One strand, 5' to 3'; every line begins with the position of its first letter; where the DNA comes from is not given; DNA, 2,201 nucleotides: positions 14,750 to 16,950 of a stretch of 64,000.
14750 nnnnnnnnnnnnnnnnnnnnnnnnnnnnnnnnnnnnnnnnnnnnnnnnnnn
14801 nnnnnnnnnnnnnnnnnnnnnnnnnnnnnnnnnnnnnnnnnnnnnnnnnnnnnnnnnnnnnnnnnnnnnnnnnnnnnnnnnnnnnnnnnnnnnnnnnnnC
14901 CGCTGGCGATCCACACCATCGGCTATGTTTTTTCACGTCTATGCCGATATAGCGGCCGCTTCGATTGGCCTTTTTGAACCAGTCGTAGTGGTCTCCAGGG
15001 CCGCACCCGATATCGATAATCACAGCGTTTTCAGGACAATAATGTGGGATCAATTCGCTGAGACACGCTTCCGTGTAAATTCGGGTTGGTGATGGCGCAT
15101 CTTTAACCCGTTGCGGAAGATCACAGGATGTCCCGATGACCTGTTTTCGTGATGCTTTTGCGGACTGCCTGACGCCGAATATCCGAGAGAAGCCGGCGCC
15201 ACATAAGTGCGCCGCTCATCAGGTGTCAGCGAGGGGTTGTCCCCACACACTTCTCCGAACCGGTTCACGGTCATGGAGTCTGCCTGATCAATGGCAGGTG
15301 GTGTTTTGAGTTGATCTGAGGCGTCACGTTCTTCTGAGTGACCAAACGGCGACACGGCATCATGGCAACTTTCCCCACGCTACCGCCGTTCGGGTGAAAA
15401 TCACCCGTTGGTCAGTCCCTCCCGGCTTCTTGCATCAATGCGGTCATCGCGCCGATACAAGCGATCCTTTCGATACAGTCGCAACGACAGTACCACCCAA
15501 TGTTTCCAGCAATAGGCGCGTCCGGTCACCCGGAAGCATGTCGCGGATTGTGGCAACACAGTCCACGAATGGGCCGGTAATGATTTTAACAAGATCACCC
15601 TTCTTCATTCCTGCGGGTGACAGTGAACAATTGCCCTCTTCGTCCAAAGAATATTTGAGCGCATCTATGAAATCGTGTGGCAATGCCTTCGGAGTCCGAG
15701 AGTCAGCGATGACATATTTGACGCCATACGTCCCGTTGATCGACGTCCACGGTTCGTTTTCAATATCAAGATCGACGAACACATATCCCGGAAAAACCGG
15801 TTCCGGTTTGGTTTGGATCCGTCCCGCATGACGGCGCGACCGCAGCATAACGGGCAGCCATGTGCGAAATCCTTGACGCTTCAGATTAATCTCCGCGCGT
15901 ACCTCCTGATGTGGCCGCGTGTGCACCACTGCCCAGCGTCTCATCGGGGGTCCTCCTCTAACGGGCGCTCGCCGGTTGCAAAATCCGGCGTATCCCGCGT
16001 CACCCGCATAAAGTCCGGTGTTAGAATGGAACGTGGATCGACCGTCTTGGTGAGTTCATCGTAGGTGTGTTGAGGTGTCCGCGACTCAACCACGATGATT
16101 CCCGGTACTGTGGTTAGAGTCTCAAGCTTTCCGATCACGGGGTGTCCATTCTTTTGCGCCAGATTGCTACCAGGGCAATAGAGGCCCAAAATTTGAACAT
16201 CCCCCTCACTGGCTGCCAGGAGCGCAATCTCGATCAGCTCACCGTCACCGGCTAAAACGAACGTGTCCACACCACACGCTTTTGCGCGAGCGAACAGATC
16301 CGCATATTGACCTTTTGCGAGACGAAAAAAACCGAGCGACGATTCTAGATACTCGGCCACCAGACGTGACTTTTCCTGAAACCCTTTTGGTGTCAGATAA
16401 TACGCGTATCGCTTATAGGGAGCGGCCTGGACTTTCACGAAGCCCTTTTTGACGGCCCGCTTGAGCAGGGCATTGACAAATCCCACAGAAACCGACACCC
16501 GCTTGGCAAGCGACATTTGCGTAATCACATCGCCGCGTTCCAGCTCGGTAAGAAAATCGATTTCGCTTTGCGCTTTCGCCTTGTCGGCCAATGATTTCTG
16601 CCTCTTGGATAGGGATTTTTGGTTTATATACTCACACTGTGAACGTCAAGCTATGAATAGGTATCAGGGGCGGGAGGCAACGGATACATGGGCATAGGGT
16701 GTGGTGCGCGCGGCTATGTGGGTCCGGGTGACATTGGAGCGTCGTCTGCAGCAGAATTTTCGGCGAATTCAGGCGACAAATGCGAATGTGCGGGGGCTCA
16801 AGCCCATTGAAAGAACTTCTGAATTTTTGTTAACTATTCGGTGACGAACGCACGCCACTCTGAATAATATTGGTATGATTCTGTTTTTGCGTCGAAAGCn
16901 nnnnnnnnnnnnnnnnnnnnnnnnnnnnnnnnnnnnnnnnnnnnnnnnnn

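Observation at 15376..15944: Exact enterobacterial-type ops 12-mer next to an RfaH-like NusG paralog inside a glycan-synthesis island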

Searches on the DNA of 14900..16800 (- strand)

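Call 18: search_rna_families(source=window, start=14900, end=16800, threshold=evalue, max_evalue=10)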
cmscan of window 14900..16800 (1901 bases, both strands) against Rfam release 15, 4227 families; matches with E-value up to 10: 0.
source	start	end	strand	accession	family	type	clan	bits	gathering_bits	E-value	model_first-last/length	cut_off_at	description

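Call 93: search_with_rna_model(model_id=R1, sources=[L207, L208, L205, L206], max_evalue=1, filters=off, show_alignments=4)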
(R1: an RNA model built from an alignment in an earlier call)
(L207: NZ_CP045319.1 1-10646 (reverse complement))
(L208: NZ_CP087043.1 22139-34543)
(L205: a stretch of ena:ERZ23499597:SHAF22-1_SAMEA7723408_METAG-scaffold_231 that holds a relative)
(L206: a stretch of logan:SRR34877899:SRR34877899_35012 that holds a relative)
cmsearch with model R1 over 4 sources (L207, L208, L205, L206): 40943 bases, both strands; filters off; matches with E-value up to 1: 3.
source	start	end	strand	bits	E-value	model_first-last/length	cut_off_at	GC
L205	7536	7571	+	40.1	1.6e-11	1-41/41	no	0.61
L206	3158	3193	+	40.1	1.6e-11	1-41/41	no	0.61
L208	7792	7815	+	9.5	0.21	1-41/41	no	0.71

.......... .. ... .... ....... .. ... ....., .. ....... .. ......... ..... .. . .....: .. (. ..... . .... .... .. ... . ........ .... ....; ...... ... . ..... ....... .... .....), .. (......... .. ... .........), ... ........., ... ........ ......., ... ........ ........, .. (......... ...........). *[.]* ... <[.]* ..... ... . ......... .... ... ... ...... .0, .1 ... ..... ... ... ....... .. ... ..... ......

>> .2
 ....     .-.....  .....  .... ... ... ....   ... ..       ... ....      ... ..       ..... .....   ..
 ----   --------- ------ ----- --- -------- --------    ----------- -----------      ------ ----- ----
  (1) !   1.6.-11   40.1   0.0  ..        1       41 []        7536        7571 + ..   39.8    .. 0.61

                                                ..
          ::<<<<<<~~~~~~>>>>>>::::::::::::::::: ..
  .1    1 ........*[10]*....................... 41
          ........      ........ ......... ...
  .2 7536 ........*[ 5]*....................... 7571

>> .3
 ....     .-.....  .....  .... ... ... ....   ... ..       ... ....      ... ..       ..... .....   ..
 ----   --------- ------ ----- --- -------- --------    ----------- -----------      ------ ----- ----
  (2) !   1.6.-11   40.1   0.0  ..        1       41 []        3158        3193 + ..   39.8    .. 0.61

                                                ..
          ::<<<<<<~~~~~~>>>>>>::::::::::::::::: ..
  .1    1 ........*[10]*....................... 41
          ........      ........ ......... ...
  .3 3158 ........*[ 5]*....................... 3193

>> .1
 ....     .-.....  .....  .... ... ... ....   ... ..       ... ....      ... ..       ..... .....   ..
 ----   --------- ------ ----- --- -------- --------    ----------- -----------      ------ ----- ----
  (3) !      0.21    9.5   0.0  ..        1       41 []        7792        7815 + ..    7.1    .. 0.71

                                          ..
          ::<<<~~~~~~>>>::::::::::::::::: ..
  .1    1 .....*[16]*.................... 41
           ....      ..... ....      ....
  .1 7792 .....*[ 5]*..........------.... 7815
